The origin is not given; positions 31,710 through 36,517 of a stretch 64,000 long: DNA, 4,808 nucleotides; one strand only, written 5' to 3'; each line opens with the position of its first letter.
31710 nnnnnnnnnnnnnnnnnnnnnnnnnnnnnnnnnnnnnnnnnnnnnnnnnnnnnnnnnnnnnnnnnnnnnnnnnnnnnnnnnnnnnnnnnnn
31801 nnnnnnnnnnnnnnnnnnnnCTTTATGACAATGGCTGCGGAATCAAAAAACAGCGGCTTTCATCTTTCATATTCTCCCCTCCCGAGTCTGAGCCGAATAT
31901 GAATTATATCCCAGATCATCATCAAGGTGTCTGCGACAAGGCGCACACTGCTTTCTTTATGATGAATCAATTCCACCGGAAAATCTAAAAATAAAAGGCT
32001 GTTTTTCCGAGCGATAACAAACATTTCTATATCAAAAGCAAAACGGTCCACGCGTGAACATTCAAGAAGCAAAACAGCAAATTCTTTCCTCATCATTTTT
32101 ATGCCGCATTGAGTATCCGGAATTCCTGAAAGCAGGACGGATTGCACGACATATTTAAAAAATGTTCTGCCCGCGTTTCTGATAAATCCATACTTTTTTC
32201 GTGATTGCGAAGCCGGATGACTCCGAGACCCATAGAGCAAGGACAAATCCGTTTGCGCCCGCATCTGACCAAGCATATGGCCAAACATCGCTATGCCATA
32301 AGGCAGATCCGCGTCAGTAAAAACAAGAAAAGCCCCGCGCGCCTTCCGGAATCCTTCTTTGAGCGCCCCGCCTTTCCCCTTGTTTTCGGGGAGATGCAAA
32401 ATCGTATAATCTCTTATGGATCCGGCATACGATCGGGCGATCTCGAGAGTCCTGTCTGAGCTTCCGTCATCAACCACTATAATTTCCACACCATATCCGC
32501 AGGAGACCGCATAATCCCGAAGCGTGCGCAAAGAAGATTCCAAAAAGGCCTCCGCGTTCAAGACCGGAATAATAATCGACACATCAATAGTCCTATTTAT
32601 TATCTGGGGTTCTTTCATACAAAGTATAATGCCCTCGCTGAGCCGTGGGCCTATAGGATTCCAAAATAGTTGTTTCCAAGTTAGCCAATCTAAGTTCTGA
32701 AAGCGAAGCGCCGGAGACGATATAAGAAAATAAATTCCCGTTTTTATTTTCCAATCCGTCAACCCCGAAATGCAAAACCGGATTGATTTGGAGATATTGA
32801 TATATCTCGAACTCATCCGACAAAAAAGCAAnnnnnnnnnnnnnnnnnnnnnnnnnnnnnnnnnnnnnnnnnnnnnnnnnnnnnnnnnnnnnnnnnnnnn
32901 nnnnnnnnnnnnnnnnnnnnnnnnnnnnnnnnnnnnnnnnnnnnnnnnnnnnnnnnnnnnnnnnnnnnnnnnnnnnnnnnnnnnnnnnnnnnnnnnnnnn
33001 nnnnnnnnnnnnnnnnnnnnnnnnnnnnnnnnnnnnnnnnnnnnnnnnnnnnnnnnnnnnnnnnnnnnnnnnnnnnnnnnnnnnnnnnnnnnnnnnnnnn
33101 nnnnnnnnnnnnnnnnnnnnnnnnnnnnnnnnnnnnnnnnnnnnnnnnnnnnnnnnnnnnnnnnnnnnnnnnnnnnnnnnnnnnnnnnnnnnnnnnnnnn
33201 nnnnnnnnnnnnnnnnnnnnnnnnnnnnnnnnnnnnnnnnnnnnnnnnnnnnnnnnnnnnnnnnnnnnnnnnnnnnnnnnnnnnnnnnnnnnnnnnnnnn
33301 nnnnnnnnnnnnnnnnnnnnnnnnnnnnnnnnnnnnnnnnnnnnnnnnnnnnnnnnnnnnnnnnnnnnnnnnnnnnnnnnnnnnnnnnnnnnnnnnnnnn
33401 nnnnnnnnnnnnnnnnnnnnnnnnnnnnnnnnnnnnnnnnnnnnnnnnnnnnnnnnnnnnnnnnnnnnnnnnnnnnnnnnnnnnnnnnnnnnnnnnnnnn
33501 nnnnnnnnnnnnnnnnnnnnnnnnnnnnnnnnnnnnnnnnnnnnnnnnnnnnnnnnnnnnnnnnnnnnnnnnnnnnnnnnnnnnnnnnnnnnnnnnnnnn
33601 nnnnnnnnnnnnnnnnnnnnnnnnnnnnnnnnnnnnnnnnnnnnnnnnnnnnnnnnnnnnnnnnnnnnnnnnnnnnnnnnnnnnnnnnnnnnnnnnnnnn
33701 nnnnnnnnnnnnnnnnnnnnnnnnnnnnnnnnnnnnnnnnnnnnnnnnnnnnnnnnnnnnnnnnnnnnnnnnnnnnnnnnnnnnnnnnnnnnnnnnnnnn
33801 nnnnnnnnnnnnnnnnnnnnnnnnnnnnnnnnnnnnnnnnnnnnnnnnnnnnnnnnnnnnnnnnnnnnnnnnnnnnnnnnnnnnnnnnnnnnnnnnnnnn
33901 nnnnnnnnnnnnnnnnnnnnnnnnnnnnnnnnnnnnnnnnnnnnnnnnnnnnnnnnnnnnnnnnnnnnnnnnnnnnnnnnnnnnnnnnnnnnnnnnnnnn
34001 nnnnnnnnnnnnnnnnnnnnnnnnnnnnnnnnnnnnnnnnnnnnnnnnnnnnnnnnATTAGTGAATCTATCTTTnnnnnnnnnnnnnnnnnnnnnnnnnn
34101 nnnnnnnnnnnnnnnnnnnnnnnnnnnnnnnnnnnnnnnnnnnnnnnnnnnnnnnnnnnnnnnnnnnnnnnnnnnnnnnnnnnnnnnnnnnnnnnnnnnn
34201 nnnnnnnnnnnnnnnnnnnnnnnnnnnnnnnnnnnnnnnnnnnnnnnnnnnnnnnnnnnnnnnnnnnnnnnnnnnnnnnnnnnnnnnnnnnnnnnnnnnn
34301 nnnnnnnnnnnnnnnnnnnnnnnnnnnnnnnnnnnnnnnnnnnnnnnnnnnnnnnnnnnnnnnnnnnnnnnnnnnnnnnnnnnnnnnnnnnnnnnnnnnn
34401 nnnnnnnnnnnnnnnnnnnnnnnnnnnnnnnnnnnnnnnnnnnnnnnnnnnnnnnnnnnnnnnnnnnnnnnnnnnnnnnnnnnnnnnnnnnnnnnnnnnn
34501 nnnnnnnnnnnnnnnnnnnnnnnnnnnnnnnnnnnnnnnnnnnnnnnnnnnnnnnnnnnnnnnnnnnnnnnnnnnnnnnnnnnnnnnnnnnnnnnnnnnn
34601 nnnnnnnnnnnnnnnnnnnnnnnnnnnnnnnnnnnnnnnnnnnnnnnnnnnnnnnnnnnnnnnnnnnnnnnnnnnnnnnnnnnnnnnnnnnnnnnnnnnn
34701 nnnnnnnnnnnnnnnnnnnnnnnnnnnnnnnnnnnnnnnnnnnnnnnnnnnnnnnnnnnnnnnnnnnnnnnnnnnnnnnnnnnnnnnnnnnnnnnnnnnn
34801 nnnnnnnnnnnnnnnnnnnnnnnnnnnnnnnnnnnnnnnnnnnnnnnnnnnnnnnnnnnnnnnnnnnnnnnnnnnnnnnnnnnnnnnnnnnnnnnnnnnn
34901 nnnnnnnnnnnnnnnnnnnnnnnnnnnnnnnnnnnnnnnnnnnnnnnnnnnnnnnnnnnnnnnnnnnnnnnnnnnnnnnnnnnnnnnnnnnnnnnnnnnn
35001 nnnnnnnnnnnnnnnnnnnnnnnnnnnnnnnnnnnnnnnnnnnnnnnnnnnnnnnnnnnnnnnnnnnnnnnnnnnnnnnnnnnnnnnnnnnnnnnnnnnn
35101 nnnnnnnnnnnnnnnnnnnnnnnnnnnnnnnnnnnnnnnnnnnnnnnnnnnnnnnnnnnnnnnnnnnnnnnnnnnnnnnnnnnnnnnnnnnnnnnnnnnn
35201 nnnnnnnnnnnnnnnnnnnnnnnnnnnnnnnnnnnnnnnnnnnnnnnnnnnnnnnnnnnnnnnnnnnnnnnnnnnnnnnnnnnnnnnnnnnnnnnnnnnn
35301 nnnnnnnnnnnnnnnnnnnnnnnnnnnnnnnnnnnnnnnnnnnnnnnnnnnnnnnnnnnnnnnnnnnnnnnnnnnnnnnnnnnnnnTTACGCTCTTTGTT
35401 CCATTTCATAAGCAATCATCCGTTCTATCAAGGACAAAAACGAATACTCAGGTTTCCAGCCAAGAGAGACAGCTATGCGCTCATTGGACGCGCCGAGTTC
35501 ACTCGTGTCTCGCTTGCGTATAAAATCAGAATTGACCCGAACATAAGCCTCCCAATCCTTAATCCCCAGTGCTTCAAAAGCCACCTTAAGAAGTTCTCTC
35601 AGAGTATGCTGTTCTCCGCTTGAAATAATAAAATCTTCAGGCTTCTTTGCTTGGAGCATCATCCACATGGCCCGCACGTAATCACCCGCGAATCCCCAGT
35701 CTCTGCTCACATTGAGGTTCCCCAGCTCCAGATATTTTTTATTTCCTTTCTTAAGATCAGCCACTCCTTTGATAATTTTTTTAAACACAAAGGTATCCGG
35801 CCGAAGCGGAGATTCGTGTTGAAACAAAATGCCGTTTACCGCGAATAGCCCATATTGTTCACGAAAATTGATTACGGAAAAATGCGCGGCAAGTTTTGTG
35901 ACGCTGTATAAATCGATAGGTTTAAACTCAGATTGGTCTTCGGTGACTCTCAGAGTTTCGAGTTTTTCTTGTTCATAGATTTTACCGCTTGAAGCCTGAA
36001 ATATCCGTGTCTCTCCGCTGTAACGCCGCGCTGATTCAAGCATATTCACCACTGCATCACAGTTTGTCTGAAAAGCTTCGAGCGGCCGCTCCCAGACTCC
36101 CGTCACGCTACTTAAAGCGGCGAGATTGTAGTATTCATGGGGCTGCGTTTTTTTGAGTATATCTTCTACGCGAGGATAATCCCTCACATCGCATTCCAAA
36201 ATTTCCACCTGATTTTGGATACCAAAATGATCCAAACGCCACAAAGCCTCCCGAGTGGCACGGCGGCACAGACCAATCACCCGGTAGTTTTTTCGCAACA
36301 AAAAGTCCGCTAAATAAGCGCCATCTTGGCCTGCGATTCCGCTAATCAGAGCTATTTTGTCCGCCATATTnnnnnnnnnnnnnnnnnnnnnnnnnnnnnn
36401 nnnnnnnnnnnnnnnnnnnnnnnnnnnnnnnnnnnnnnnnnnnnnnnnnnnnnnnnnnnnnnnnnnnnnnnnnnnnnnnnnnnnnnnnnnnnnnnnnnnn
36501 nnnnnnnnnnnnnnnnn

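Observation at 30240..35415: UbiA-like prenyltransferase plus HAD phosphatase plus GT2 plus two GT-C genes: candidate lipid-linked pentose (decaprenyl-phosphoribose-like) pathway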

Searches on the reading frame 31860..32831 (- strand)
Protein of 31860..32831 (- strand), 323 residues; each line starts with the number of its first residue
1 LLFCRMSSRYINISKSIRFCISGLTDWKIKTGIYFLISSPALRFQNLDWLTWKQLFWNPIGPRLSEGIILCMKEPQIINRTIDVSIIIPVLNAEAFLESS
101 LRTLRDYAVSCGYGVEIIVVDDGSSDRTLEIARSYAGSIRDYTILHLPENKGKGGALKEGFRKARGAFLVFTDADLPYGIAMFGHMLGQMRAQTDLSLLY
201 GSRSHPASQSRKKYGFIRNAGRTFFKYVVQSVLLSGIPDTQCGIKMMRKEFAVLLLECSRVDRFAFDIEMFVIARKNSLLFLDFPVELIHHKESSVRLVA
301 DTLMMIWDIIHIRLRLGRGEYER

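Call 4: search_protein_families(library=pfam, proteins=[window:31860-32831:-], max_evalue=0.01)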
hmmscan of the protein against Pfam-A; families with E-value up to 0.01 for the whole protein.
window:31860-32831:- (323 aa): 3 families
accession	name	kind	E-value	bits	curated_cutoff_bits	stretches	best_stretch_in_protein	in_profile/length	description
PF00535.33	Glycos_transf_2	-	2e-27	96.6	23.3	1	85-250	1-162/168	Glycosyl transferase family 2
PF13641.12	Glyco_tranf_2_3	-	1.9e-05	25.2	27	1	84-175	3-96/230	Glycosyltransferase like family 2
PF10111.15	Glyco_tranf_2_2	-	3.8e-05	23.7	27.3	1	85-190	1-111/276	Glycosyltransferase like family 2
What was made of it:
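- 31860..32618 (-): GT2 glycosyltransferase, 252 aa. Possibly a polyprenyl-phosphate hexosyltransferase; role in the module unresolved. PF00535 E=2e-27 (call 4).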

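Call 5: search_protein_families(library=ncbifam, proteins=[window:31860-32831:-], max_evalue=0.01)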
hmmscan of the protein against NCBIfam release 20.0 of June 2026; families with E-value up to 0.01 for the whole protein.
window:31860-32831:- (323 aa): 24 families
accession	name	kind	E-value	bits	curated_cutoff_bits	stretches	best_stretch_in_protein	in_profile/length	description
NF007482.0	PRK10073.1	equivalog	1.7e-16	60.1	423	1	79-196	3-115/334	glycosyltransferase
NF010496.0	PRK13915.1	equivalog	6.4e-14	51.7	262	1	81-202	30-154/307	glucosyl-3-phosphoglycerate synthase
TIGR03965.1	mycofact_glyco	equivalog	3.1e-13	49.4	280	1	73-176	65-165/467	mycofactocin biosynthesis glycosyltransferase MftF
TIGR04283.1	glyco_like_mftF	equivalog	3.2e-13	49.8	182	1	84-176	1-83/221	TIGR04283 family arsenosugar biosynthesis glycosyltransferase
TIGR03937.1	PgaC_IcaA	equivalog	6.8e-13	48.3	422.3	1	79-196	42-156/407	poly-beta-1,6-N-acetyl-D-glucosamine synthase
NF047588.1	GlcsyltransPgfSStrep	equivalog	2.1e-10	40.3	500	1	83-205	2-123/308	glycosyltransferase PgfS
NF007986.1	PRK10714.1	equivalog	2.3e-10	40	529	1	83-276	7-192/316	undecaprenyl-phosphate 4-deoxy-4-formamido-L-arabinose transferase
NF047683.1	TeichurnBiosyTuaG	equivalog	7.6e-10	38.9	400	1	81-176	5-97/252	teichuronic acid biosynthesis protein TuaG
NF041875.1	EPS_EpsD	equivalog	6.8e-09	35.6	370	1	84-177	1-91/325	exopolysaccharide biosynthesis glycosyltransferase EpsD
TIGR03111.1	glyc2_xrt_Gpos1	hypoth_equivalog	4.6e-08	32.3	363.95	1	72-176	39-142/439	TIGR03111 family XrtG-associated glycosyltransferase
TIGR03469.1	HpnB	hypoth_equivalog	1e-07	31.3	379.25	1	78-192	40-162/386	hopene-associated glycosyltransferase HpnB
NF058614.1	PPMAGASynPpgS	equivalog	1.6e-07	31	370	1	83-288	1-196/226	polyprenyl-phospho-N-acetylgalactosaminyl synthase PpgS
NF038302.1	EPS_HpsE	equivalog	1.7e-07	30.5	300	1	82-175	1-96/307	hormogonium polysaccharide biosynthesis glycosyltransferase HpsE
TIGR04182.1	glyco_TIGR04182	equivalog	6.6e-07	29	325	1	83-190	1-97/293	S-layer glycoprotein N-glycosyltransferase AglJ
NF053739.1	GlytfEpsEBac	equivalog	6.5e-06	25.3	450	1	84-175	3-92/265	glycosyltransferase EpsE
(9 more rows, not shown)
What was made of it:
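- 31860..32618 (-): Weak full-length NCBIfam similarity to ArnC (E=2.3e-10) and PpgS (E=1.6e-7) (call 5).
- GT2 31860-32618 resembles ArnC and PpgS weakly (call 5).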

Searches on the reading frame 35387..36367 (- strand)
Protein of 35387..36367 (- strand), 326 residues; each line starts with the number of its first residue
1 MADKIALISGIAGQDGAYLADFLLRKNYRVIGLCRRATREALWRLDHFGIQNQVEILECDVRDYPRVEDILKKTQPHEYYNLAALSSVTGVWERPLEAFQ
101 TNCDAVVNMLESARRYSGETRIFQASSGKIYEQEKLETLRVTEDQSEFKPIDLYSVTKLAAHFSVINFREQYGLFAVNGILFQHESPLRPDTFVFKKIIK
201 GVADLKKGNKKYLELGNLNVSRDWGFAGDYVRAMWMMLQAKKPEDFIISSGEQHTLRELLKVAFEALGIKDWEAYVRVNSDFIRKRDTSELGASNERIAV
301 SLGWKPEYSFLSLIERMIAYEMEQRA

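Call 4: search_protein_families(library=pfam, proteins=[window:35387-36367:-], max_evalue=0.01)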
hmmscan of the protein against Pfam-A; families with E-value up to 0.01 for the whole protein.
window:35387-36367:- (326 aa): 6 families
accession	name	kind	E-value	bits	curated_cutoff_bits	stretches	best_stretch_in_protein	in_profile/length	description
PF16363.11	GDP_Man_Dehyd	-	1.3e-89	301.4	27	1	7-317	1-332/332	GDP-mannose 4,6 dehydratase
PF01370.27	Epimerase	-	2.6e-51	174.8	20.9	1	6-248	1-239/240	NAD dependent epimerase/dehydratase family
PF04321.23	RmlD_sub_bind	-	1.3e-08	34.7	27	1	7-171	4-142/287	RmlD substrate binding domain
PF02719.21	Polysacc_synt_2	-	1.3e-05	25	20.2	1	7-120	2-122/293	Polysaccharide biosynthesis protein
PF00106.31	adh_short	-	0.0051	16.8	26.6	1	4-97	1-94/195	short chain dehydrogenase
PF05368.20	NmrA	-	0.0078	16.3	27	0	6-74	5-70/298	NmrA-like family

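Call 5: search_protein_families(library=ncbifam, proteins=[window:35387-36367:-], max_evalue=0.01)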
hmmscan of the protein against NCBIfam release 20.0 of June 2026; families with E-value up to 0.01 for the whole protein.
window:35387-36367:- (326 aa): 14 families
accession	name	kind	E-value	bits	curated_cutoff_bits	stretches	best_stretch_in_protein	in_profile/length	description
TIGR01472.1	gmd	equivalog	1.3e-78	264.6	415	1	4-323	1-340/342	GDP-mannose 4,6-dehydratase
TIGR01181.1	dTDP_gluc_dehyt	equivalog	2e-22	79.7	365.1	1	7-322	3-312/321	dTDP-glucose 4,6-dehydratase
TIGR04180.1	EDH_00030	hypoth_equivalog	2e-19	69.8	475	1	7-309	2-297/297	NAD-dependent 4,6-dehydratase LegB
TIGR02622.1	CDP_4_6_dhtase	equivalog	2.9e-16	59.6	278.45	1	3-172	4-172/352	CDP-glucose 4,6-dehydratase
TIGR01179.1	galE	equivalog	1e-15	57.4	262.3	2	7-161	3-152/332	UDP-glucose 4-epimerase GalE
NF007490.0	PRK10084.1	subfamily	3e-08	33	649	1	44-322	42-335/361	dTDP-glucose 4,6-dehydratase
NF007582.0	PRK10217.1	equivalog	1e-07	31.4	698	1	7-320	5-330/355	dTDP-glucose 4,6-dehydratase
NF011728.1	PRK15181.1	equivalog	4.2e-07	29.3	760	1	2-308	14-324/348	Vi polysaccharide biosynthesis UDP-N-acetylglucosaminuronic acid C-4 epimerase TviC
NF043036.1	ErythonDh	equivalog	1.2e-06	27.9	325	1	7-166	4-161/321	D-erythronate dehydrogenase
TIGR01214.1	rmlD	equivalog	2.2e-05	23.7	224.05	1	7-173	3-143/285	dTDP-4-dehydrorhamnose reductase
NF007956.0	PRK10675.1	subfamily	3.1e-05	23.3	394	1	7-135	4-133/338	UDP-glucose 4-epimerase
NF005594.0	PRK07326.1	equivalog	0.001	18.7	271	1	2-90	5-91/237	SDR family oxidoreductase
TIGR04130.1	FnlA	equivalog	0.002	17.1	730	1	2-114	3-112/337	UDP-N-acetylglucosamine 4,6-dehydratase/5-epimerase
NF042423.1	oxyalk_red_Shew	equivalog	0.0098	15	580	0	6-124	11-116/331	2-alkyl-3-oxoalkanoate reductase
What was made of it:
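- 35387..36367 (-): GDP-mannose 4,6-dehydratase-like extended SDR directly upstream of the GT-C genes. Probably nucleotide-sugar synthesis. A role as epimerase of the lipid-linked pentose is not excluded. TIGR01472 264.6 bits, below its cut-off of 415 (calls 4, 5).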
